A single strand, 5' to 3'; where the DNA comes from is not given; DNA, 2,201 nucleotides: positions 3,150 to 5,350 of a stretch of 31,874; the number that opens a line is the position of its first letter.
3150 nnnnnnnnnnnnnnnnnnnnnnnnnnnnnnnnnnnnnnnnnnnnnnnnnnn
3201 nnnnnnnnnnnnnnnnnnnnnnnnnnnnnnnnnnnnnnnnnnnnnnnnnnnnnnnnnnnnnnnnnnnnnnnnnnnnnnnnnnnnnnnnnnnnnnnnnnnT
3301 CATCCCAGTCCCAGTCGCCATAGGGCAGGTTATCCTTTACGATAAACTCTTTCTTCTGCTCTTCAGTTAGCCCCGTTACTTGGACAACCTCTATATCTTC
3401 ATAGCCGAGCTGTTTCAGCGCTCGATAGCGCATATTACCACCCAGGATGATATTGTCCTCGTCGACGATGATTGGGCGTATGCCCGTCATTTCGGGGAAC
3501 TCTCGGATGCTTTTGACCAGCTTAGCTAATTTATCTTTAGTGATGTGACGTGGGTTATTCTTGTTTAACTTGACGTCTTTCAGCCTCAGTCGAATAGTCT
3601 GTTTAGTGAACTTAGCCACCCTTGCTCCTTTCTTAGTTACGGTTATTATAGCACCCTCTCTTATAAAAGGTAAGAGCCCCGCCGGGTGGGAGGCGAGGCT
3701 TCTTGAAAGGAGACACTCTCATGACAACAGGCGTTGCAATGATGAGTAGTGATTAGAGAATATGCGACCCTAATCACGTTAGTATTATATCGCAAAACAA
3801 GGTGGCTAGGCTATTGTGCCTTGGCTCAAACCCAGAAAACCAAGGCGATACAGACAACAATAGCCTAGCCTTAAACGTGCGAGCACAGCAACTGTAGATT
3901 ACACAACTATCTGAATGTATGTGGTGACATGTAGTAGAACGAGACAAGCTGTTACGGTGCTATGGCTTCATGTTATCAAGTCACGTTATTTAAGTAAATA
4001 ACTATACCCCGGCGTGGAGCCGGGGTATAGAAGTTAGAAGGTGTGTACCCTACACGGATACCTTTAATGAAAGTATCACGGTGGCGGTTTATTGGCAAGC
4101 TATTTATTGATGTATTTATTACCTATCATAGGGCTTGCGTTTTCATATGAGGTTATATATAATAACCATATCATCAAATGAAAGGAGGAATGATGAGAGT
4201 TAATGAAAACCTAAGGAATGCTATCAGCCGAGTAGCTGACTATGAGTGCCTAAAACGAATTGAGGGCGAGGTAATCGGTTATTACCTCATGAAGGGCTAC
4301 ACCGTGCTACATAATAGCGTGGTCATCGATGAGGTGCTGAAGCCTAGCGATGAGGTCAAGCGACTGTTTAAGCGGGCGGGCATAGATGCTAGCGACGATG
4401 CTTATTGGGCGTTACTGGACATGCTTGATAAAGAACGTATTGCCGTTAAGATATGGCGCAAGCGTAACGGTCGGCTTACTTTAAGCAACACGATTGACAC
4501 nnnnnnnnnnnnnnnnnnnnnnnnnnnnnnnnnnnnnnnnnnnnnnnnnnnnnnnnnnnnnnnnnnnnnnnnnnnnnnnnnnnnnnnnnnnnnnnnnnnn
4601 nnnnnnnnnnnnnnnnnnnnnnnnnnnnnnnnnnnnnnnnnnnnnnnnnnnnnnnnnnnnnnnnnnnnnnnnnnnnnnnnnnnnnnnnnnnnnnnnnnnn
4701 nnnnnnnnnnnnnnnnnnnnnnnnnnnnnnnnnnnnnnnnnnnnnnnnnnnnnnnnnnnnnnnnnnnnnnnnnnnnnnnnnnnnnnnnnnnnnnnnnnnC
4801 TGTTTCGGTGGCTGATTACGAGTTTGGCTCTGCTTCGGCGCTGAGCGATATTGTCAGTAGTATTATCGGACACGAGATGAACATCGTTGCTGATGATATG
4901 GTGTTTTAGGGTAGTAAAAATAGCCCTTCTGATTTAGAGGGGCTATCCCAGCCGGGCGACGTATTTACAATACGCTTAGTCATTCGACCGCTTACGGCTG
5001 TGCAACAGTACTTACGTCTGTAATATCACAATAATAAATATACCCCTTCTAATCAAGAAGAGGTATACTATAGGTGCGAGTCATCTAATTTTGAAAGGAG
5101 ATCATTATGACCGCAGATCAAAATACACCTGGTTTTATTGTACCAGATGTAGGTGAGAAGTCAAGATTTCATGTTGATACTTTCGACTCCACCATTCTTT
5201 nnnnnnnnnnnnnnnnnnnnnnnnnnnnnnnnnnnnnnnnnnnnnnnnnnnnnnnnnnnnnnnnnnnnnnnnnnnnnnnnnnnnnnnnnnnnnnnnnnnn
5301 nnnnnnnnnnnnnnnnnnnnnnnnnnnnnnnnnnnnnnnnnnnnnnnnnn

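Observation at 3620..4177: A 560-bp non-coding divergent region packed with strong secondary structures; candidate small RNA or regulatory hub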

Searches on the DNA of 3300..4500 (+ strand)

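Call 4: search_dna_similar(query=window:3300-4500:+, collection=phages, mode=near, max_rows=40)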
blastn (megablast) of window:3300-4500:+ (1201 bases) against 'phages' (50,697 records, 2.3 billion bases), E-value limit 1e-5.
No match.

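Call 5: search_rna_families(source=window, start=3400, end=4400, threshold=evalue, max_evalue=10, show_alignments=3)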
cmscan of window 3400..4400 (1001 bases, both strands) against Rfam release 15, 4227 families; matches with E-value up to 10: 4.
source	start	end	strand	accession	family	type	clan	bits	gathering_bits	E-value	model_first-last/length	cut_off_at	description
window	4003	4058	-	RF01519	CC0196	Gene; sRNA;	-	23.9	35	0.0067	1-58/58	no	Caulobacter sRNA CC0196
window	3995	4056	-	RF01772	rnk_pseudo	Cis-reg; leader;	-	23.1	55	0.24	1-108/108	no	Pseudomonas rnk leader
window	3733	3768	+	RF00331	snoZ169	Gene; snRNA; snoRNA; CD-box;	-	18.8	55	3.3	1-69/69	no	Small nucleolar RNA Z169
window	3986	4068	-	RF02621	BSnc120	Gene; sRNA;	-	18.5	114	0.41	1-88/88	no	Brucella sRNA 120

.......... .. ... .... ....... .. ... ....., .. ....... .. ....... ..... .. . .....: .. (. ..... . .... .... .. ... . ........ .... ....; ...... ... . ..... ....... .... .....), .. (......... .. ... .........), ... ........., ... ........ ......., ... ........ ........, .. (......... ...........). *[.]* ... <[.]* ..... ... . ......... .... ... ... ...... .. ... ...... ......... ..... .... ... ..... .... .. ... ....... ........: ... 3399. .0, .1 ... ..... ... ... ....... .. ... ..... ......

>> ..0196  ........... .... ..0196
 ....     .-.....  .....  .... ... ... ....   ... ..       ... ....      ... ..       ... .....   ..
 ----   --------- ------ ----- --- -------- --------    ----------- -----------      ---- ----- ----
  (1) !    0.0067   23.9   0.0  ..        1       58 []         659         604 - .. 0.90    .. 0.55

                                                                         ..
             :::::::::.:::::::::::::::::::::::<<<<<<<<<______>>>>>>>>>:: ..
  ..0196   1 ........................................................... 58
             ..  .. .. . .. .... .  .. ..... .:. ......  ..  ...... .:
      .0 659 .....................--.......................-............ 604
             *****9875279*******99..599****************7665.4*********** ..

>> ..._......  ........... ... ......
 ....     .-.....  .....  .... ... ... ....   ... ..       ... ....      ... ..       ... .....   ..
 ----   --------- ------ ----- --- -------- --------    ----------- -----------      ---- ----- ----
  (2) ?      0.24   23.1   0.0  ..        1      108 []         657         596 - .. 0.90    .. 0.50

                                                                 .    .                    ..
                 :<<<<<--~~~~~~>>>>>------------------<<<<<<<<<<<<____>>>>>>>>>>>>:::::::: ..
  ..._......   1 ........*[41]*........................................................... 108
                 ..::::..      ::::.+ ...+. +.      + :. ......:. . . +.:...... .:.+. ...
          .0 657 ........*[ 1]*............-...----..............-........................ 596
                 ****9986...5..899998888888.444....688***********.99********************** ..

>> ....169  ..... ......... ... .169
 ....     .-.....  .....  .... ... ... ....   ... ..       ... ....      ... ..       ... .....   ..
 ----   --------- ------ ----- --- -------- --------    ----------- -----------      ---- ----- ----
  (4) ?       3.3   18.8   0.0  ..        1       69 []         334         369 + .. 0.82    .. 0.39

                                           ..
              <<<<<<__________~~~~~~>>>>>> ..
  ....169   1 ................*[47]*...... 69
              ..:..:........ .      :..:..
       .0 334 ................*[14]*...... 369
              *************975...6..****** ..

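Call 13: search_dna_similar(query=window:3620-4177:+, collection=phages, mode=distant, max_rows=30, max_evalue=0.01)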
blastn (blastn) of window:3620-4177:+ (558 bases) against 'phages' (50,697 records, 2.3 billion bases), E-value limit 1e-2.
No match.

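Call 77: build_rna_model(alignment_id=A3)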
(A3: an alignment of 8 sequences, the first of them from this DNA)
Model R1 built from alignment A3 (8 sequences, 122 columns); structure: RNAalifold consensus.
model positions 120; base pairs 36; branch points 2; effective number of sequences 0.85; information 0.591 bits per position. Calibrated on 0.2 Mb of random sequence (short: E-values are rough).
structure used (alignment columns):
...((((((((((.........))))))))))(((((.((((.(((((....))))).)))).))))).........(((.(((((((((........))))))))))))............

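Call 78: search_with_rna_model(model_id=R1, sources=[window, L003, L004, L017, L018, L019, L008, L010, L020], max_evalue=1)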
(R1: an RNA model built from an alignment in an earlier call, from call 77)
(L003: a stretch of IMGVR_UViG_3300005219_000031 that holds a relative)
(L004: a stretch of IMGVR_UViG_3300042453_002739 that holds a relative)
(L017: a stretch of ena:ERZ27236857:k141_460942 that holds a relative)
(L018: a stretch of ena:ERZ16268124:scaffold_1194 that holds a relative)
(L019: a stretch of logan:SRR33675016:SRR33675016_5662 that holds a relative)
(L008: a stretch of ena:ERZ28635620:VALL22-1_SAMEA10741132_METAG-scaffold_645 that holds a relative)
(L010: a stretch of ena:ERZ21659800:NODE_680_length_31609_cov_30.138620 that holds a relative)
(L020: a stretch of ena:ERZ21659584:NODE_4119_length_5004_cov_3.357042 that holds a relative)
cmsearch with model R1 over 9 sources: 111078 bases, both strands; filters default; matches with E-value up to 1: 4.
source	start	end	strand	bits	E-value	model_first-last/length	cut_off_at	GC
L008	5465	5584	-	151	1.3e-36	1-120/120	no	0.51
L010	5466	5585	-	150.9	1.3e-36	1-120/120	no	0.49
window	3660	3780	-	145.9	2.6e-35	1-120/120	no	0.49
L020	3670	3789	+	116.2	1e-27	1-120/120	no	0.52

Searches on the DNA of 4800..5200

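Call 72: search_rna_families(source=window, start=4800, end=5200, threshold=gathering, show_alignments=1)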
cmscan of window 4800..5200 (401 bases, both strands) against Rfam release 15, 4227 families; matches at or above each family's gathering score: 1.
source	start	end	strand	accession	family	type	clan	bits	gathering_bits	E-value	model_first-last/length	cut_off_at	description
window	4910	5028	-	RF02969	DUF3800-I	Gene; sRNA;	-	76.1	44.2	3.5e-12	1-115/115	no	DUF3800-I RNA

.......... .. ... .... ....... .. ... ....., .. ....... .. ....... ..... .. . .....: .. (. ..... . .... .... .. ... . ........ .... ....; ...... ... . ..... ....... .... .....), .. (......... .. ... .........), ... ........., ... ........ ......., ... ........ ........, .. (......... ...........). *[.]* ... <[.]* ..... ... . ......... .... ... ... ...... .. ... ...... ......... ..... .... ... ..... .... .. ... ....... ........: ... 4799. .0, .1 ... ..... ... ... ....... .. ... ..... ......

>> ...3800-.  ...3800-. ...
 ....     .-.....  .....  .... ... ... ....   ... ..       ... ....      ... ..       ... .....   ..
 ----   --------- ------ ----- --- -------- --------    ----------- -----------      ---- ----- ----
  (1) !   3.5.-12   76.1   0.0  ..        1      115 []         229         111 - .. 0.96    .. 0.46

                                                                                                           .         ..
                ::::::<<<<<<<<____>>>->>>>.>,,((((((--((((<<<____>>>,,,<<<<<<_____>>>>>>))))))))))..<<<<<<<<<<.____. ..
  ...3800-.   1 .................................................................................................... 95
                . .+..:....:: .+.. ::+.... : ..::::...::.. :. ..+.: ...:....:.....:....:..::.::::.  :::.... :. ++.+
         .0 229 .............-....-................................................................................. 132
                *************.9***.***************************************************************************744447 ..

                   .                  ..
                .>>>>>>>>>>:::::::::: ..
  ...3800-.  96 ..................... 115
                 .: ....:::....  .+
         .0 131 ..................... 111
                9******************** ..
